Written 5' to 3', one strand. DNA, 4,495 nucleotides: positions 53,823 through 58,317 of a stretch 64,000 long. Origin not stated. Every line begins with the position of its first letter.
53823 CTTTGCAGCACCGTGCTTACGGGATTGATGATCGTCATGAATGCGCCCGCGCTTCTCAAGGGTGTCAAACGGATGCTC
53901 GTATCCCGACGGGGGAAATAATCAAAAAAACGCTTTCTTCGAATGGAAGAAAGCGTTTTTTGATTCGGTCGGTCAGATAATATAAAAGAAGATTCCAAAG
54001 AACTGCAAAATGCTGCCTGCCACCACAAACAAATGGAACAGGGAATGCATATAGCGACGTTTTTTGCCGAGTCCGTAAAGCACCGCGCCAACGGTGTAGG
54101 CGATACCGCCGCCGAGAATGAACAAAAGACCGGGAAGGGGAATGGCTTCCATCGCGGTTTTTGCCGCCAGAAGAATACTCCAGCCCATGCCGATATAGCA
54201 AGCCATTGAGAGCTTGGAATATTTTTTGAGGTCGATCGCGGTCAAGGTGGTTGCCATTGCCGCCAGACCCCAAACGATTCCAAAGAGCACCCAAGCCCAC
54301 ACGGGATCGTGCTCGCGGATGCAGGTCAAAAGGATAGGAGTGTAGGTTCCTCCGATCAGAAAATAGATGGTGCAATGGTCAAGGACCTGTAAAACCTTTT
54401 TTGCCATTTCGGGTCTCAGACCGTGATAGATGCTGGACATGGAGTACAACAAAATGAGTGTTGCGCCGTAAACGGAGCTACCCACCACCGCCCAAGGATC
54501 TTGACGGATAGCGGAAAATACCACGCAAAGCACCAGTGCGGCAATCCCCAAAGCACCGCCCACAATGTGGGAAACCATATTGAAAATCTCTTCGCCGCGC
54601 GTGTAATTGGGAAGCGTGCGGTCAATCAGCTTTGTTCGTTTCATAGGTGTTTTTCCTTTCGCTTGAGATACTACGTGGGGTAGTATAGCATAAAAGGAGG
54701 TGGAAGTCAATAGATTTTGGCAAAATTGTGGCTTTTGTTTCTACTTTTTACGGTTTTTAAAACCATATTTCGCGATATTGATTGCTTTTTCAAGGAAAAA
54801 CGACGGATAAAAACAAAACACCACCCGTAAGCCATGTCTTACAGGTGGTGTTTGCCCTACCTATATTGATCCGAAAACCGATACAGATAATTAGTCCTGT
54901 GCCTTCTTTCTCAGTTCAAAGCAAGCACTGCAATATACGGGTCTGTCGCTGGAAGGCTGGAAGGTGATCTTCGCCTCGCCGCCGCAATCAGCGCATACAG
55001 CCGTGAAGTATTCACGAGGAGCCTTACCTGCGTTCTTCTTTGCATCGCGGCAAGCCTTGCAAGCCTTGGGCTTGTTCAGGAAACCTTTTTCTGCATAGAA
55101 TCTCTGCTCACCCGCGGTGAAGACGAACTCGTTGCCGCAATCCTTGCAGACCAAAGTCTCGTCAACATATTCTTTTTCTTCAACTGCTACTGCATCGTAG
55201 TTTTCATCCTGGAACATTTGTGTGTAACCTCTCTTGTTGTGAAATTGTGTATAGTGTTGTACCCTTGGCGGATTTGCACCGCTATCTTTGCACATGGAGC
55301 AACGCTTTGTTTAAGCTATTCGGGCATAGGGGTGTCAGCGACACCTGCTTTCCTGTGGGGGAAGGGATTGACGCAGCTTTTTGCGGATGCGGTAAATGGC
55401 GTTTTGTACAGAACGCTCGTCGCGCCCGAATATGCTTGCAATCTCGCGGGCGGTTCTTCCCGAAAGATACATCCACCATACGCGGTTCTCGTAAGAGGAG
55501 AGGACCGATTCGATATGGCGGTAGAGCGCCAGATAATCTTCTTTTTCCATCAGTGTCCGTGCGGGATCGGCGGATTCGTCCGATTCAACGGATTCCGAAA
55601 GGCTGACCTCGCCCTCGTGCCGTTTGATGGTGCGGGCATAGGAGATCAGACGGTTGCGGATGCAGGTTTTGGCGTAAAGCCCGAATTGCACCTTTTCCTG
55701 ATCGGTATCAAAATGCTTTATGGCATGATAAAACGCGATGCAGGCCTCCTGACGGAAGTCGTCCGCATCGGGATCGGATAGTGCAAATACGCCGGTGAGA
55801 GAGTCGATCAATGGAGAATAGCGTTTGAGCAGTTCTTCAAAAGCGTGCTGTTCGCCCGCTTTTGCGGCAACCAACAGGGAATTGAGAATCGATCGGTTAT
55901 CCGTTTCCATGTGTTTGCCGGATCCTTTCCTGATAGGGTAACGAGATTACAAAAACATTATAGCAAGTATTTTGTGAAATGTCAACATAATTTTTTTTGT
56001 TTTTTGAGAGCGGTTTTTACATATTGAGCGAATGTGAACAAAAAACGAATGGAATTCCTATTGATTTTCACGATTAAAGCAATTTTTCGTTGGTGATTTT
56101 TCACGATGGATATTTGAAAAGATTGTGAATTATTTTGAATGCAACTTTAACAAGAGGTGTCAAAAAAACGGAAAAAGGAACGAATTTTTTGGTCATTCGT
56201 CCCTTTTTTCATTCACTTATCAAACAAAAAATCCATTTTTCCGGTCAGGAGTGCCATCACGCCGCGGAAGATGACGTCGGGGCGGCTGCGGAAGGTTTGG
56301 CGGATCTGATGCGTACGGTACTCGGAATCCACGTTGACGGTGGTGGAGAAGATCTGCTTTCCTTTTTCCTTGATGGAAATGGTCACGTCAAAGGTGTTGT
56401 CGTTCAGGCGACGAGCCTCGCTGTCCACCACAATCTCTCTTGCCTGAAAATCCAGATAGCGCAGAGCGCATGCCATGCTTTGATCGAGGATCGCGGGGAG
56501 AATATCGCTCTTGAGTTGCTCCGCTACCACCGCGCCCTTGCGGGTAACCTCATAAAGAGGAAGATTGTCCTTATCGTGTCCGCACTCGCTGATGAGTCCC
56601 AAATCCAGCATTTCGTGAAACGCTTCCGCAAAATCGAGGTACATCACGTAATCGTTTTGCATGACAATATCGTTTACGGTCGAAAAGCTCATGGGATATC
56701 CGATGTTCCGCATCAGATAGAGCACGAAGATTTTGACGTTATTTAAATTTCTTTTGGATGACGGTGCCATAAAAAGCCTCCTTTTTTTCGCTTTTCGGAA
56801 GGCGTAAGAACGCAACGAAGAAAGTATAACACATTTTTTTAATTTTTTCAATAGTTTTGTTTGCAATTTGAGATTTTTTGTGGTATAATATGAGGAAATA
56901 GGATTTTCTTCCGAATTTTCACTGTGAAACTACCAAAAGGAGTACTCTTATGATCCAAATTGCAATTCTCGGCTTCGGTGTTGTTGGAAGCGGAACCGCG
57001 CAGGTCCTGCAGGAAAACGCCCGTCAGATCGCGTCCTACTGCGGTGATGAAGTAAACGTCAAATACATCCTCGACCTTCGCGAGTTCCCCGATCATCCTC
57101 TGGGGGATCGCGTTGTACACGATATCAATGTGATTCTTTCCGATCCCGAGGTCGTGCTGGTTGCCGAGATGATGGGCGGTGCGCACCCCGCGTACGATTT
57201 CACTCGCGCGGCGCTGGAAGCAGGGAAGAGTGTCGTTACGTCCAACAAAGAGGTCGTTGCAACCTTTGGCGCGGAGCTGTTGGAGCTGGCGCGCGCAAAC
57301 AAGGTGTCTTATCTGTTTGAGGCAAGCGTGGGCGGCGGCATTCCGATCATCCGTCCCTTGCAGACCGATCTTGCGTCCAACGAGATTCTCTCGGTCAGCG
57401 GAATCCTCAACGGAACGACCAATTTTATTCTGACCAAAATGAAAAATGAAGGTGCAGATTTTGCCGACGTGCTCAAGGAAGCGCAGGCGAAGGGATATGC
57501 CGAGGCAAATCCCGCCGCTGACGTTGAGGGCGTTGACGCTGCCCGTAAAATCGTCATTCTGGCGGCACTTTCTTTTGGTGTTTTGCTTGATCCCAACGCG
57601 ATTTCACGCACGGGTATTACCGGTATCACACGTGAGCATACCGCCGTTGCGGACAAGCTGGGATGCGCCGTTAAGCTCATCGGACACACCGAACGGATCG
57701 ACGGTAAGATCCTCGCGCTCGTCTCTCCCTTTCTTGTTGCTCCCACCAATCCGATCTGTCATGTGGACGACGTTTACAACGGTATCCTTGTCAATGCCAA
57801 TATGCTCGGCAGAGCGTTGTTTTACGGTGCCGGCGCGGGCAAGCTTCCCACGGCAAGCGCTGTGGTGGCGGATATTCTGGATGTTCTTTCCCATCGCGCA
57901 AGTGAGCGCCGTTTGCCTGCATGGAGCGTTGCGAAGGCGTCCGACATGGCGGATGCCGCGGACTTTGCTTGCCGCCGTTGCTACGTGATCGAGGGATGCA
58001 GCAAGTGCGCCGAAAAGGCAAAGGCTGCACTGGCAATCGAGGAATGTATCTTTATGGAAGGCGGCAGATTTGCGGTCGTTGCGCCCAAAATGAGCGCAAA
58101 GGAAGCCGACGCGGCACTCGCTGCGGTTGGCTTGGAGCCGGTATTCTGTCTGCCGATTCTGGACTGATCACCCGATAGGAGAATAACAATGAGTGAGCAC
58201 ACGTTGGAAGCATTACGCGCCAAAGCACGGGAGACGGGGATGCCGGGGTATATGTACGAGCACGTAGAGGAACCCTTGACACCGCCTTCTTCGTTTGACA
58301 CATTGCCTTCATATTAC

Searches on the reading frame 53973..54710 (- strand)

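Call 40: search_protein_families(library=ncbifam, proteins=[window:53973-54710:-], max_evalue=1e-8)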
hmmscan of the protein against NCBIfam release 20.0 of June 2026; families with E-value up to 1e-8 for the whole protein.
window:53973-54710:- (245 aa): 2 families
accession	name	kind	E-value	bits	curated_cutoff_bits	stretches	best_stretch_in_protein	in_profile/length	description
NF011669.1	PRK15087.1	equivalog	1.2e-61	207.8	80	1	41-243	1-199/199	PAQR family membrane homeostasis protein TrhA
TIGR01065.1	hlyIII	subfamily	2.6e-50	170.8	172.2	1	40-244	1-204/204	hemolysin III family protein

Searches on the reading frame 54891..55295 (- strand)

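Call 48: search_protein_families(library=pfam, proteins=[window:54891-55295:-], max_evalue=0.001)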
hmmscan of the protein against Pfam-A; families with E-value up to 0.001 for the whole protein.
window:54891-55295:- (134 aa): 2 families
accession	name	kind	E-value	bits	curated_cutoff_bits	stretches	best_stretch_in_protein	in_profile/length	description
PF13451.12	zf_Tbcl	-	4.5e-23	81.4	24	1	45-89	2-46/48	Probable treble clef domain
PF23477.1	zf_Tbcl_2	-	5e-17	61.7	27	1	94-129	1-36/37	Probable treble clef zinc finger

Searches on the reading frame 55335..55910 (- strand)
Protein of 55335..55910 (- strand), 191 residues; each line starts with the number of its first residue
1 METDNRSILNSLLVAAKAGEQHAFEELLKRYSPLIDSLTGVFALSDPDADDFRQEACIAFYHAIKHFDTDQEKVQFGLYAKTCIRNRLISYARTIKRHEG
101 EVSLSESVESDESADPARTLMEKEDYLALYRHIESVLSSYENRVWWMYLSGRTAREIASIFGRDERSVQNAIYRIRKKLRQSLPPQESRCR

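Call 40: search_protein_families(library=ncbifam, proteins=[window:55335-55910:-], max_evalue=1e-8)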
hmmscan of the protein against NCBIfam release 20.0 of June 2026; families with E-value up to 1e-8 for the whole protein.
window:55335-55910:- (191 aa): 18 families
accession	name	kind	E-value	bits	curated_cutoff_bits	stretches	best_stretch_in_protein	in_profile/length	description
NF006147.0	PRK08295.1-4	equivalog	2.3e-27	95.9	212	2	86-183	103-200/201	RNA polymerase factor sigma-70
TIGR02859.1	spore_sigH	equivalog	1.4e-23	83.4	294.8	1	86-183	100-197/198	RNA polymerase sporulation sigma factor SigH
NF006148.0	PRK08295.1-5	equivalog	2.4e-22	79.3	208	1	87-186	115-214/218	RNA polymerase sporulation sigma factor SigH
NF006145.0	PRK08295.1-2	equivalog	9e-22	77.5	212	1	10-183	20-210/213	RNA polymerase sporulation sigma factor SigH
TIGR02937.1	sigma70-ECF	superfamily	1.4e-20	73.6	42.9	1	22-183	1-165/165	sigma-70 family RNA polymerase sigma factor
NF006146.0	PRK08295.1-3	equivalog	8e-17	61.5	414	1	88-187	114-213/218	RNA polymerase factor sigma-70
NF006174.0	PRK08311.2-2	equivalog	2.4e-16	59.7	319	1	4-132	12-142/252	RNA polymerase sigma factor SigI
NF006175.0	PRK08311.2-3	subfamily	7.6e-13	48.5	244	1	8-128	6-126/244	RNA polymerase sigma factor SigI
TIGR02989.1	Sig-70_gvs1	subfamily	1.3e-12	48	124.55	1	23-181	2-156/158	RNA polymerase sigma-70 factor, Rhodopirellula/Verrucomicrobium family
NF006176.0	PRK08311.2-4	equivalog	5e-11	42.4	260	1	5-124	9-126/249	RNA polymerase sigma factor SigI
NF006173.0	PRK08311.2-1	subfamily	2.3e-10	40.2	287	1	9-123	18-132/251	RNA polymerase sigma factor SigI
TIGR02985.1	Sig70_bacteroi1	subfamily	1.4e-09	38.4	126.4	1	22-183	1-162/162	RNA polymerase sigma-70 factor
TIGR02950.1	SigM_subfam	subfamily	3e-09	36.9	147.95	1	45-182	23-157/159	RNA polymerase sigma factor, SigM family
TIGR02939.1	RpoE_Sigma70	equivalog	3.2e-09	37.1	236.15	1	11-185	9-188/190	RNA polymerase sigma factor RpoE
NF058625.1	sigma_PG0214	equivalog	3.9e-09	36.5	130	1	25-184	7-162/170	GFO_1088 family ECF-type sigma factor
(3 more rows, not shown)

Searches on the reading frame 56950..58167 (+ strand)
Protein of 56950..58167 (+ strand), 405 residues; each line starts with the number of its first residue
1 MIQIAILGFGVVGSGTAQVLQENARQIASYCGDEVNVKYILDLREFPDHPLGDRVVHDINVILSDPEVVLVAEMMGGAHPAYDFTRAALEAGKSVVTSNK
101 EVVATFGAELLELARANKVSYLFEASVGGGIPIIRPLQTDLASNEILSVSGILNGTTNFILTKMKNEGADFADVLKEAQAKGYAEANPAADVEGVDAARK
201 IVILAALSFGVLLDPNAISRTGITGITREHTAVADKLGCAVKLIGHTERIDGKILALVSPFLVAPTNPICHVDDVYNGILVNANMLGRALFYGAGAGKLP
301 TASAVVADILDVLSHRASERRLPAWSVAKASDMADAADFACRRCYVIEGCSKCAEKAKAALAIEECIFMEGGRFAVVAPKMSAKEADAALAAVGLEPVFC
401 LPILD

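Call 40: search_protein_families(library=ncbifam, proteins=[window:56950-58167:+], max_evalue=1e-8)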
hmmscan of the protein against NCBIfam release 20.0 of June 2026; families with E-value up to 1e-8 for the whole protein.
window:56950-58167:+ (405 aa): 7 families
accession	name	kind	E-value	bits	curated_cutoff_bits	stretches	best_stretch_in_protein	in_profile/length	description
NF004976.0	PRK06349.1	subfamily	1.5e-117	393.4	205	1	2-338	5-345/430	homoserine dehydrogenase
NF004912.0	PRK06270.1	equivalog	8e-79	265.5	373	1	77-316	104-340/343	homoserine dehydrogenase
NF006235.0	PRK08374.1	equivalog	1.1e-49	169.4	451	1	80-310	103-326/336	homoserine dehydrogenase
NF005290.0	PRK06813.1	equivalog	4.7e-33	114.6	286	1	71-315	95-339/346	homoserine dehydrogenase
NF005002.0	PRK06392.1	equivalog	3.8e-29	101.7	296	1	81-260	101-278/329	homoserine dehydrogenase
NF006959.0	PRK09436.1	equivalog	1e-27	96.6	726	1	87-206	566-688/819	bifunctional aspartate kinase/homoserine dehydrogenase I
NF007003.0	PRK09466.1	subfamily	1.7e-15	56.5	582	1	92-219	565-694/810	bifunctional aspartate kinase/homoserine dehydrogenase II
